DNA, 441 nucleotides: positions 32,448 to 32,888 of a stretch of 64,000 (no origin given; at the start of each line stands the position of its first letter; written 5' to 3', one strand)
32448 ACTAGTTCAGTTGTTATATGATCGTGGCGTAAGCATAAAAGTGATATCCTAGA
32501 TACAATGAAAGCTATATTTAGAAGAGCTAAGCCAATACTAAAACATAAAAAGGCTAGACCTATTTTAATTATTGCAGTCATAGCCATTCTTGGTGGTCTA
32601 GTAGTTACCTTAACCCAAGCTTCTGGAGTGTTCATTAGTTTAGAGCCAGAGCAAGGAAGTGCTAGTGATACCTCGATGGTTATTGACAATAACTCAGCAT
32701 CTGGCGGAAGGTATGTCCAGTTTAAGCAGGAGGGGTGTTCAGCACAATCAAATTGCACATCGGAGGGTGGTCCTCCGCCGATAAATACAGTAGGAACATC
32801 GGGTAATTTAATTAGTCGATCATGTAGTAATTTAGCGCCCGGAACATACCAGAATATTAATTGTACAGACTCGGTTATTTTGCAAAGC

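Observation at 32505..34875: Shared ~30-aa post-signal module (I/L)(E/Q)PE(D/Q/N)G...(S/T)ASG(G/N)xY(V/I)(Q/R)F on four otherwise different secreted proteins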

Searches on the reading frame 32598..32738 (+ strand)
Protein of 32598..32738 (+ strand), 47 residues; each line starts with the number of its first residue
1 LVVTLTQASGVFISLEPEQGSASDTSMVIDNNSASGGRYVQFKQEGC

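Call 29: find_related_loci(query=A6, collection=genome_contigs, flank=4000)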
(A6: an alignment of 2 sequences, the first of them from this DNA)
Query A6 (47 aa) in genome_contigs; peptide patterns used: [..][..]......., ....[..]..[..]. (x = any residue, [..] = any of these).
50 stretches matched a pattern; 8 encode a relative of the query (tblastn E <= 1e-3); 8 distinct loci.
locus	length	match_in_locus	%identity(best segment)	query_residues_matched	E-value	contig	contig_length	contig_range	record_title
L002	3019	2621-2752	58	1-45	1e-11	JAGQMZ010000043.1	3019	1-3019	MAG: Candidatus Saccharibacteria bacterium isolate HKST-UBA55 NODE_43_length_3019_cov_5.047927, whole genome shotgun seq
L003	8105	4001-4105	46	8-42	5e-7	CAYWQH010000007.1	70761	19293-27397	MAG TPA_asm: uncultured Candidatus Saccharibacteria bacterium isolate SRP200132_co1_766 genome assembly, contig: NODE_50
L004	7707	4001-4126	36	1-42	1e-6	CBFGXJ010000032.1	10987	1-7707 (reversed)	MAG TPA_asm: uncultured bacterium isolate SRR32277390_binner123_Refined_3 genome assembly, contig: ERZ27245939.1254, who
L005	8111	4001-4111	43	6-42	2e-6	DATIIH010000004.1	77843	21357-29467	MAG TPA_asm: Patescibacteria group bacterium isolate SMAG_U15659 k141_491531, whole genome shotgun sequence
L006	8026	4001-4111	41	6-42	2e-5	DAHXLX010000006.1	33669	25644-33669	MAG TPA_asm: Candidatus Saccharibacteria bacterium isolate clean1607 k141_1089461, whole genome shotgun sequence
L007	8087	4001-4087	55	16-42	1e-5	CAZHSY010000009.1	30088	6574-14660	MAG TPA_asm: uncultured Candidatus Saccharibacteria bacterium isolate SRP170004_co1_321 genome assembly, contig: NODE_21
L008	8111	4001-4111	38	6-42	2e-5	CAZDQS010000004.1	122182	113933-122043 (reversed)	MAG TPA_asm: uncultured Candidatus Saccharibacteria bacterium isolate SRP144015_co1_47 genome assembly, contig: NODE_82_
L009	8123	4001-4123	37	2-42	2e-5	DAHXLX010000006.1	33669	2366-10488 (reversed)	MAG TPA_asm: Candidatus Saccharibacteria bacterium isolate clean1607 k141_1089461, whole genome shotgun sequence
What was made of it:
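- Tried and rejected: The 2-sequence version worked but its patterns were narrow, giving 8 loci (call 29).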

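Call 31: search_protein_representatives(alignment_id=A3)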
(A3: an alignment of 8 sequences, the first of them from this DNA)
Query: 8 sequences, 39 profile positions. Proteins with E-value up to 0.001 (for the whole library): 346; up to 1e-10: 4; up to 1e-30: 0. The best 150 are listed.
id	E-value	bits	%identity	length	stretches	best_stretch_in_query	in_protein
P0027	7.0e-17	77.0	-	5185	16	19-37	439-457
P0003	8.4e-14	67.2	-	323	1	1-39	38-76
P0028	3.1e-12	62.2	-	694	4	2-34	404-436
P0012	7.2e-11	57.8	-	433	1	1-39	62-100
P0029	1.6e-10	56.7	-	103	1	1-38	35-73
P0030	4.1e-10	55.4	-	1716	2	2-36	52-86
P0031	4.4e-10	55.3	-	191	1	4-39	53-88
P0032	5.8e-10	54.9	-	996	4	7-35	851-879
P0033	6.5e-10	54.7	-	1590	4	10-35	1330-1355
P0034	6.6e-10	54.7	-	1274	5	8-34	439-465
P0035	1.0e-09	54.1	-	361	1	1-38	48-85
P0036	1.1e-09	54.0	-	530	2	2-35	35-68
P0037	2.1e-09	53.1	-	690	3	10-35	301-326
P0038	2.1e-09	53.1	-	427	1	1-37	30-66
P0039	2.8e-09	52.7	-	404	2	9-35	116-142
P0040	4.8e-09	52.0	-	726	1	1-39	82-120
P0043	3.2e-08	49.3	-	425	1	2-38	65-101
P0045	5.6e-08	48.5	-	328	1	2-37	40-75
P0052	1.3e-07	47.4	-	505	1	3-38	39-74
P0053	1.4e-07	47.2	-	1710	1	1-38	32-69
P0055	1.5e-07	47.2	-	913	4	9-34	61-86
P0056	2.1e-07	46.7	-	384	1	1-38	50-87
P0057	2.2e-07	46.6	-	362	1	2-38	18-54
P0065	4.0e-07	45.8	-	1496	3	8-34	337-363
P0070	5.7e-07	45.3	-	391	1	1-38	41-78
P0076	8.0e-07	44.8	-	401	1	1-37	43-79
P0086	1.3e-06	44.2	-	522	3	7-34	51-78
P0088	1.8e-06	43.7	-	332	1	1-37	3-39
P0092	2.5e-06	43.2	-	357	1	1-38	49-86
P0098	3.6e-06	42.8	-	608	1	2-38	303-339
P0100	3.7e-06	42.7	-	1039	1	1-39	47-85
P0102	4.7e-06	42.4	-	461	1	2-36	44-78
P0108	6.7e-06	41.9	-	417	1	2-38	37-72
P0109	7.4e-06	41.8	-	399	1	1-38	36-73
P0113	8.1e-06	41.6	-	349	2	9-38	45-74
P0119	9.9e-06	41.4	-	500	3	10-34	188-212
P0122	1.1e-05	41.3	-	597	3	9-34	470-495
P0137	1.8e-05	40.5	-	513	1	1-38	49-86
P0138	1.8e-05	40.5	-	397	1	1-36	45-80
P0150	2.3e-05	40.2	-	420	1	1-37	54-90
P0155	2.6e-05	40.0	-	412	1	2-37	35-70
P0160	2.9e-05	39.9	-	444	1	2-37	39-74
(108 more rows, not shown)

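Call 37: search_protein_families(library=pfam, proteins=[P0036, P0055, P0065, P0119, P0086, P0037, P0039, P0028, P0122], max_evalue=0.01)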
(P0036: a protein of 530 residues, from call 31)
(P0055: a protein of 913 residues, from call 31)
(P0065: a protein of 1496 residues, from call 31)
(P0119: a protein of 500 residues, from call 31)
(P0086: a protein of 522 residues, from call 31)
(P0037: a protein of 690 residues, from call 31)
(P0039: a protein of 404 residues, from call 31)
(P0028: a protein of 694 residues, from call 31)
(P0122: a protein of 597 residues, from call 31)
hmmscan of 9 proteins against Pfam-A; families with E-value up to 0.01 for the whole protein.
P0036 (530 aa): 3 families
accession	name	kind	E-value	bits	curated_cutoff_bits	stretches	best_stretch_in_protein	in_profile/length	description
PF16990.11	CBM_35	-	6.1e-31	107.7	28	2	162-274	1-119/121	Carbohydrate binding module (family 35)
PF00150.24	Cellulase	-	3.1e-19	70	23.5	1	293-529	2-266/272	Cellulase (glycosyl hydrolase family 5)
PF04151.21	PPC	-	1.6e-05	26.2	25.9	0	128-210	8-67/70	Bacterial pre-peptidase C-terminal domain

P0055 (913 aa): 8 families
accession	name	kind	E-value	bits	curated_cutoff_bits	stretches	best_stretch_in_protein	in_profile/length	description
PF17829.7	GH115_C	-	8.3e-13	49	24.1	1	474-597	26-162/172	Glycosyl hydrolase family 115 C-terminal domain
PF16990.11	CBM_35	-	2.3e-09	38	28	0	621-672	12-64/121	Carbohydrate binding module (family 35)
PF19077.6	Big_13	-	1e-05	26.4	27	1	270-313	56-100/102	Bacterial Ig-like domain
PF00801.26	PKD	-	1.5e-05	25.3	23.5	0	476-532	17-74/80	PKD domain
PF07495.19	Y_Y_Y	-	5e-05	23.5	26.6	0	501-532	24-55/65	Y_Y_Y domain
PF02120.21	Flg_hook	-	0.00035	20.8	29.8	0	425-458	48-81/85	Flagellar hook-length control protein FliK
PF15187.11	Augurin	-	0.00053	20.6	27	0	513-559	11-59/114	Oesophageal cancer-related gene 4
PF04234.18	CopC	-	0.0017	19.8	23.3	0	499-529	52-82/92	CopC domain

P0065 (1496 aa): 9 families
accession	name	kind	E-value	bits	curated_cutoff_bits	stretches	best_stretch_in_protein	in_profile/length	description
PF07995.17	GSDH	-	2.8e-37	129.2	25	2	1127-1369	109-329/332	Glucose / Sorbosone dehydrogenase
PF00139.26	Lectin_legB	-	1.2e-32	113.9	26.3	1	735-947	6-239/250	Legume lectin domain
PF07691.17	PA14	-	2.3e-22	79.8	24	1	480-608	4-142/147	PA14 domain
PF18483.9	Lectin_L-type_dom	-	2.1e-18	67.4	78.3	1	743-937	9-211/215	Legume lectin beta-barrel domain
PF03160.20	Calx-beta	-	1.1e-17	64.6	27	1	618-729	5-119/119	Calx-beta domain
PF21139.3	BT_MCC_alpha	-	0.00011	23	31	0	269-349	24-93/118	Methylcrotonyl-CoA carboxylase, alpha-subunit, BT domain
PF17829.7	GH115_C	-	0.0004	20.7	24.1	0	420-476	110-166/172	Glycosyl hydrolase family 115 C-terminal domain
PF10528.15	GLEYA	-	0.0015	19.3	26.2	0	521-585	1-75/91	GLEYA domain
PF19408.5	PKD_6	-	0.0034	18.1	25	0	267-281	30-44/82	PKD-like domain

P0119 (500 aa): 15 families
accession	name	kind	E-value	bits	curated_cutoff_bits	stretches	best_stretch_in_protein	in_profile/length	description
PF16990.11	CBM_35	-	3.9e-36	124.5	28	3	331-449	2-118/121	Carbohydrate binding module (family 35)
PF03422.21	CBM_6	-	1.6e-23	83.8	28.9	3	334-449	2-123/125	Carbohydrate binding module (family 6)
PF24108.1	DUF7383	-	4.1e-11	43.6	27.9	1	59-139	26-104/123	Family of unknown function (DUF7383)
PF25275.1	Golvesin_C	-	1.7e-07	31.8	31.6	0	201-249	21-69/132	Golvesin C-terminal domain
PF23265.1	Ig-like_KY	-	4.5e-07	30.5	27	0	55-89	70-102/129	KY-like, immunoglobulin-like domain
PF14683.12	CBM-like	-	1.1e-06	29.1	27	0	368-436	57-141/160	Polysaccharide lyase family 4, domain III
PF18099.7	CBM_35_2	-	1.7e-05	25.3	23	1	351-448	13-111/112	Carbohydrate binding module (family 35)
PF20495.3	DUF6727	-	0.00013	22.2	22.3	0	51-92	71-109/152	Family of unknown function (DUF6727)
PF04151.21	PPC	-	0.0003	22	25.9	0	201-240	31-69/70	Bacterial pre-peptidase C-terminal domain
PF20843.4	Rax2_3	-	0.00056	20.5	27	0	52-86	36-73/161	Rax2 third domain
PF09586.16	YfhO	-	0.00072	18.5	28.5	0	30-110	625-700/835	Bacterial membrane protein YfhO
PF24318.1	DUF7490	-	0.0013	18.8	27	0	198-254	43-102/106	Domain of unknown function (DUF7490)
PF02095.21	Extensin_1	-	0.0016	18.7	105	1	158-180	7-104/171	Extensin-like protein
PF02806.24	Alpha-amylase_C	-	0.0065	17.2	21.2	0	60-112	26-87/95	Alpha amylase, C-terminal all-beta domain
PF16411.10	SusF_SusE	-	0.0074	17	27.5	0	224-283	71-124/167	Outer membrane protein SusF_SusE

P0086 (522 aa): 6 families
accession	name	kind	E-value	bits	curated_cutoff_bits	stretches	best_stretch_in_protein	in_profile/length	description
PF03422.21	CBM_6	-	1e-21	77.9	28.9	3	187-308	2-123/125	Carbohydrate binding module (family 6)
PF16990.11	CBM_35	-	2.9e-19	70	28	2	183-310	1-120/121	Carbohydrate binding module (family 35)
PF03944.20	Endotoxin_C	-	1.1e-08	36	21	1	336-440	26-138/142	delta endotoxin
PF22704.2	CBM13-like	-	1.6e-06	28.6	30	0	220-295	3-75/82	Alpha-galactosidase, CBM13 domain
PF18099.7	CBM_35_2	-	8.8e-06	26.2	23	0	201-279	11-87/112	Carbohydrate binding module (family 35)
PF24108.1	DUF7383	-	0.0024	18.5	27.9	0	361-431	43-110/123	Family of unknown function (DUF7383)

P0037 (690 aa): 10 families
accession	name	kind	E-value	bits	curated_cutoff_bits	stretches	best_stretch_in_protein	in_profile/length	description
PF05345.18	He_PIG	-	5e-36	123.5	24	3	441-524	2-96/96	Putative Ig domain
PF24908.1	Ig_SIBA-E_2nd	-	4.5e-11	43.4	27.8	0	228-276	28-75/117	Integrin beta-like protein A-E, second Ig-like domain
PF17963.7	Big_9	-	7.6e-11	43.2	23.6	2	438-519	1-86/89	Bacterial Ig domain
PF17892.7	Cadherin_5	-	1.1e-05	25.6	26.5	1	438-523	2-97/98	Cadherin-like domain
PF23157.1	DUF7055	-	1.5e-05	25.1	27.6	0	580-634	9-56/66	Domain of unknown function (DUF7055)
PF09394.16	Inhibitor_I42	-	1.7e-05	25.5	27.2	0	323-367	38-80/91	Chagasin family peptidase inhibitor I42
PF18911.6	PKD_4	-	2.6e-05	24.6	27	1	202-288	1-85/85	PKD domain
PF17829.7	GH115_C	-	0.00054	20.3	24.1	0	630-665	120-156/172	Glycosyl hydrolase family 115 C-terminal domain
PF14292.12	SusE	-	0.00093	19.8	25.2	0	22-54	12-43/106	SusE outer membrane protein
PF17803.7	Cadherin_4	-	0.0035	18.2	25.1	1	432-477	5-53/71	Bacterial cadherin-like domain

P0039 (404 aa): 1 family
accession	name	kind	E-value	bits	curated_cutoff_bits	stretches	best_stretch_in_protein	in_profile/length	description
PF16990.11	CBM_35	-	0.00012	22.8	28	0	145-194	23-73/121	Carbohydrate binding module (family 35)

P0028 (694 aa): 1 family
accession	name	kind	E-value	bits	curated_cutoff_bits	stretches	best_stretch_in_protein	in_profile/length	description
PF17829.7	GH115_C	-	1.6e-11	44.8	24.1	0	152-244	55-158/172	Glycosyl hydrolase family 115 C-terminal domain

P0122 (597 aa): 5 families
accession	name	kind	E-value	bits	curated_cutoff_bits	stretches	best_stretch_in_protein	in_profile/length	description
PF18884.5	TSP3_bac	-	5.4e-17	61.7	25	3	112-133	1-21/22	Bacterial TSP3 repeat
PF17829.7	GH115_C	-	4.7e-07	30.2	24.1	0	419-453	126-161/172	Glycosyl hydrolase family 115 C-terminal domain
PF00041.27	fn3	-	9.9e-05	22.9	25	1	34-91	15-69/84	Fibronectin type III domain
PF07657.19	MNNL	-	0.00012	22.1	22.5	0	516-571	60-115/157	N terminus of Notch ligand C2-like domain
PF03422.21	CBM_6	-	0.00013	22.6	28.9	0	215-313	14-120/125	Carbohydrate binding module (family 6)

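Call 41: search_protein_families(library=pfam, alignment_id=A7, max_evalue=0.001)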
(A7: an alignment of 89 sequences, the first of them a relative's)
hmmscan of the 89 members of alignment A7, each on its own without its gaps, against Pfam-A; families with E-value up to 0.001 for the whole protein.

A. member 1, P0035 (361 aa): 0 families

B. families by the number of members that match (of 89 scanned): 33 families (the first 25 are shown)
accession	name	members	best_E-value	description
PF00150.24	Cellulase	10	8.6e-55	Cellulase (glycosyl hydrolase family 5)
PF00722.28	Glyco_hydro_16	10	2.5e-25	Glycosyl hydrolases family 16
PF13229.12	Beta_helix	10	5.6e-17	Right handed beta helix region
PF02156.21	Glyco_hydro_26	6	1.3e-44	Glycosyl hydrolase family 26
PF13204.13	Apiosidase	4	1.2e-39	Apiosidase-like, catalytic domain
PF02449.21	Glyco_hydro_42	4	5.7e-06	Beta-galactosidase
PF13472.12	Lipase_GDSL_2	3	2.6e-14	GDSL-like Lipase/Acylhydrolase family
PF00149.33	Metallophos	3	1.1e-10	Calcineurin-like phosphoesterase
PF05048.19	NosD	3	2.5e-10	Periplasmic copper-binding protein (NosD)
PF00657.28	Lipase_GDSL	3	8.2e-09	GDSL-like Lipase/Acylhydrolase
PF00331.26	Glyco_hydro_10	2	5.6e-104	Glycosyl hydrolase family 10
PF11790.14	Glyco_hydro_cc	2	0.0008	Glycosyl hydrolase catalytic core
PF03537.19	Glyco_hydro_114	1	5.1e-84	Glycoside-hydrolase family GH114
PF07907.16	YibE_F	1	4.2e-55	YibE/F-like protein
PF12138.14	Spherulin4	1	8.7e-20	Spherulation-specific family 4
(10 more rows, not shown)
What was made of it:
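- Class A bodies span unrelated folds, including TIM barrels, jelly rolls, beta-helices and SGNH (call 41).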

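Call 42: list_cluster_members(proteins=[P0035, P0038, P0043, P0045, P0052, P0057, P0070, P0102, P0108, P0155])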
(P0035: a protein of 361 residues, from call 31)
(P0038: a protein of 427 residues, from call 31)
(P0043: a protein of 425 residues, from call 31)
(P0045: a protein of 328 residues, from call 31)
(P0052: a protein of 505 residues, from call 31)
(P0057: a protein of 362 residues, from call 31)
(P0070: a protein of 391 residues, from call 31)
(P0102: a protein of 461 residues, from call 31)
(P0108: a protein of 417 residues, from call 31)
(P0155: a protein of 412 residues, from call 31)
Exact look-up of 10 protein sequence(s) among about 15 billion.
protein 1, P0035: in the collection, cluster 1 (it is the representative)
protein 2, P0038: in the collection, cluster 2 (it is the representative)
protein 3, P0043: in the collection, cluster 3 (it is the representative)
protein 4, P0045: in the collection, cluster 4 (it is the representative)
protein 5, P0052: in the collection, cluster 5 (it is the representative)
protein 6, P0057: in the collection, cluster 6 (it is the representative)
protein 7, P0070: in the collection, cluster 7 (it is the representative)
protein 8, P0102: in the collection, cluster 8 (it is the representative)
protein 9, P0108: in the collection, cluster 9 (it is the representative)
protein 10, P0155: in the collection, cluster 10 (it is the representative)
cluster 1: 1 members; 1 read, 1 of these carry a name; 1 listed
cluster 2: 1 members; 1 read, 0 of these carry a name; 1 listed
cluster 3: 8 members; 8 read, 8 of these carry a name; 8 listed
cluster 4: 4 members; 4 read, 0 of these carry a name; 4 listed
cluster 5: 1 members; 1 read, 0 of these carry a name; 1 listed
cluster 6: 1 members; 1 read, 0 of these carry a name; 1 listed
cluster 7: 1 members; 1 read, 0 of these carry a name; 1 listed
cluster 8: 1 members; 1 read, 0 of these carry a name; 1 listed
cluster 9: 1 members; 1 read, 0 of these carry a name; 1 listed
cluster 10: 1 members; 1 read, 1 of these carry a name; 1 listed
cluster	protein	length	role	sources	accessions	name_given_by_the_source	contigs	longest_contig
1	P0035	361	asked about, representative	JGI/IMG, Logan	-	hypothetical protein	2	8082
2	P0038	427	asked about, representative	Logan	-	-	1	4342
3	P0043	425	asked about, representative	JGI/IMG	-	hypothetical protein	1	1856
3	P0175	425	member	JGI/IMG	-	hypothetical protein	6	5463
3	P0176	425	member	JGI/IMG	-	hypothetical protein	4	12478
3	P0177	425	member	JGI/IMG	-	hypothetical protein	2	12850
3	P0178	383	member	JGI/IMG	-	hypothetical protein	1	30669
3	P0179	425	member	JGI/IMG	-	hypothetical protein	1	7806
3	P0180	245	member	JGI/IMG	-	mannan endo-1,4-beta-mannosidase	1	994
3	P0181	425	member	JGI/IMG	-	hypothetical protein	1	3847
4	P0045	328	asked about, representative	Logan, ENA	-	-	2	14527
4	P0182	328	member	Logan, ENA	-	-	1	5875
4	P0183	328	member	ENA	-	-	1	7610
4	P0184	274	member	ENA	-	-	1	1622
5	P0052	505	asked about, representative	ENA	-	-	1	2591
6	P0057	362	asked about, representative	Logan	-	-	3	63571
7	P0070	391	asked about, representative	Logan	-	-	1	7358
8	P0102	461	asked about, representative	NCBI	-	-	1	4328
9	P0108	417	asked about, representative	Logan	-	-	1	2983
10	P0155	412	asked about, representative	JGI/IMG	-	hypothetical protein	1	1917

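Call 44: search_solved_structures(query=A3, max_evalue=10, show_alignments=5)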
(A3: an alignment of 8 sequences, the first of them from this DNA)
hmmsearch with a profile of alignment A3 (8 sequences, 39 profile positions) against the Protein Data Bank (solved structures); distinct sequences matched with E-value up to 10: 4.
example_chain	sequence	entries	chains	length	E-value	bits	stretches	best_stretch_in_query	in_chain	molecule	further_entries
2wz8_A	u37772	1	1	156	0.015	18.3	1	15-34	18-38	CELLULOSOME PROTEIN DOCKERIN TYPE I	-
7ehg_A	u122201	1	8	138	0.35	14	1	4-33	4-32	MiXBM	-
9k9w_M2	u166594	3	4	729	1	12.5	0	26-35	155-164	Glr2806 protein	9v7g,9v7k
2f1e_A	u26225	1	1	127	1.4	12.1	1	4-25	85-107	Protein apaG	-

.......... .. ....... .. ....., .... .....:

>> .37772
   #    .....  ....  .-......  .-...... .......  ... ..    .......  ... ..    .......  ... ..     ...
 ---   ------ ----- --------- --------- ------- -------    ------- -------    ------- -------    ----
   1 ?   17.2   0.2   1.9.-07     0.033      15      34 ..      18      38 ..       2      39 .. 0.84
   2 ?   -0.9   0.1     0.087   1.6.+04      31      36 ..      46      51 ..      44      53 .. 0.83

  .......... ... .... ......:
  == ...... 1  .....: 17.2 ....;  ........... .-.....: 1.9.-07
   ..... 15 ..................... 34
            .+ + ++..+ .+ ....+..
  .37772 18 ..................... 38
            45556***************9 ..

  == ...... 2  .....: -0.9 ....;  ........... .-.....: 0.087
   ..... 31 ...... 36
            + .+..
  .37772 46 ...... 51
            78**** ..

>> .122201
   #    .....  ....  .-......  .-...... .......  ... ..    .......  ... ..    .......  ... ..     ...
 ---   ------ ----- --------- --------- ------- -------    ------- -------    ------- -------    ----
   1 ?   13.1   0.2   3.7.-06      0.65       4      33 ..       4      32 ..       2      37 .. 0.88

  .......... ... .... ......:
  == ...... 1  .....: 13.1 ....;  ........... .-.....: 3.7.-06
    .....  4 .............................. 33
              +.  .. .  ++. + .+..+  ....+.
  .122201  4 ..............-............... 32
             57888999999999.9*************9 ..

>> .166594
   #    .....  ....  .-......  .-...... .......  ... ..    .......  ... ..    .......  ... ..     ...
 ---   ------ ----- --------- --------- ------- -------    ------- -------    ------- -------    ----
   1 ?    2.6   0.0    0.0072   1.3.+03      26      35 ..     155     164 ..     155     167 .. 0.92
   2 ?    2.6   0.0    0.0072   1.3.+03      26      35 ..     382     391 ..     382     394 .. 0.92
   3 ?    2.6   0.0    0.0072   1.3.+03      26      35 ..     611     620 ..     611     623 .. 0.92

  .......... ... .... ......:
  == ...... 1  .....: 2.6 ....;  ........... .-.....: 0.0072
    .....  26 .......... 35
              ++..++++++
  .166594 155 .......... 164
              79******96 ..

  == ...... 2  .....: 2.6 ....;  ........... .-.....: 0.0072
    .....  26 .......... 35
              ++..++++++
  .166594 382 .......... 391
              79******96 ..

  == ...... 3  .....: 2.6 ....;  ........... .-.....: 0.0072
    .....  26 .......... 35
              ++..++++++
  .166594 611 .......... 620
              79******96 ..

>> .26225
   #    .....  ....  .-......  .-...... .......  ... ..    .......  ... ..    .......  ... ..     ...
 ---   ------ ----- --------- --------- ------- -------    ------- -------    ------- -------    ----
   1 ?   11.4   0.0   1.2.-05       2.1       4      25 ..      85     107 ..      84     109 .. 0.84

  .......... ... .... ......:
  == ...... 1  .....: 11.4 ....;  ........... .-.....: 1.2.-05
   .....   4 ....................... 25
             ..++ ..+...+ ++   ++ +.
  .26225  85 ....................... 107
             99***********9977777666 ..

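Call 52: find_encoding_contigs(protein=P0057, flank=10000, max_places=2)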
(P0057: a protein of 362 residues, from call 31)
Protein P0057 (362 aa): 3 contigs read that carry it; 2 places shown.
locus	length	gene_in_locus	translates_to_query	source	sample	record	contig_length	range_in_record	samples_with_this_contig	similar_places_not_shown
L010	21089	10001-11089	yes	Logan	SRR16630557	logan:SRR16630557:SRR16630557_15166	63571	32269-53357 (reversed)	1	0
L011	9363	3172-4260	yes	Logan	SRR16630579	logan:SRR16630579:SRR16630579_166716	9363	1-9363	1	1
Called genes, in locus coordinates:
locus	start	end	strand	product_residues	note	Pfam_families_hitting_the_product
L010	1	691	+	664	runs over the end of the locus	-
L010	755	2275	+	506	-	PF27096:UvrC_M (weak), PF02151:UVR, PF08459:UvrC_RNaseH_dom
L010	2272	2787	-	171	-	PF00293:NUDIX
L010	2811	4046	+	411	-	PF05195:AMP_N, PF00557:Peptidase_M24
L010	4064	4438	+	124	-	PF04020:Phage_holin_4_2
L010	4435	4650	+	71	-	PF03840:SecG (weak)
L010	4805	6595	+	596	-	PF00496:SBP_bac_5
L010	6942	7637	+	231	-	PF02698:DUF218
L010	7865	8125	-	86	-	PF05016:ParE_toxin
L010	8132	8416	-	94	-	-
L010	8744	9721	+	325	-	PF00583:Acetyltransf_1, PF13508:Acetyltransf_7, PF13673:Acetyltransf_10, PF08445:FR47 (weak)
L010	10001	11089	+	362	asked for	-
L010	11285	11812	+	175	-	-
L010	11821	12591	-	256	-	PF00702:Hydrolase, PF13419:HAD_2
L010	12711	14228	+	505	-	PF14200:RicinB_lectin_2 (faint), PF00652:Ricin_B_lectin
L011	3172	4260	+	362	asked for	-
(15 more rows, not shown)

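Call 68: search_protein_families(library=ncbifam, alignment_id=A7, max_evalue=0.01)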
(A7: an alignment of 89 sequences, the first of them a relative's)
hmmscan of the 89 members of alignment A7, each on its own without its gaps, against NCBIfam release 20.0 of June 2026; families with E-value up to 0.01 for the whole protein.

A. member 1, P0035 (361 aa): 0 families

B. families by the number of members that match (of 89 scanned): 33 families (the first 25 are shown)
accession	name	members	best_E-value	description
NF052454.1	BtaGlycanEglC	10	2.7e-18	endo-1,3-1,4-beta-glycanase EglC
NF047856.1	BGlucanaseBglS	7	4.3e-14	beta-glucanase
NF041449.1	K_carrageenase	6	6.9e-11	kappa-carrageenase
NF052392.1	BetGlycExoK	5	6.5e-09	endo-1,3-1,4-beta-glycanase ExoK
TIGR04247.1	NosD_copper_fam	4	3e-09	nitrous oxide reductase family maturation protein NosD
NF051847.1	EndGlycCerase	3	3.2e-08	endoglycoceramidase I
TIGR03804.1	para_beta_helix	3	3.7e-05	parallel beta-helix repeat protein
NF041899.1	pec_ly_PelN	2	1.6e-08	pectate lyase PelN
NF049898.1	RhamgalacuronBT4146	2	2.5e-07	rhamnogalacturonidase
TIGR03356.1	BGL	2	1.7e-06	GH1 family beta-glucosidase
NF038009.1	TatB_1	2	0.00049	twin-arginine translocation system-associated protein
NF049892.1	AlphdgalacturondseBT4155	2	0.00082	alpha-d-galacturonidase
NF041944.1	Xylase_Ferestase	1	1.4e-49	bifunctional endo-1,4-beta-xylanase/feruloyl esterase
TIGR02800.1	propeller_TolB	1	1.8e-23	Tol-Pal system beta propeller repeat protein TolB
NF053518.1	DipepPtdsDpp5Prph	1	1e-16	dipeptidyl-peptidase Dpp5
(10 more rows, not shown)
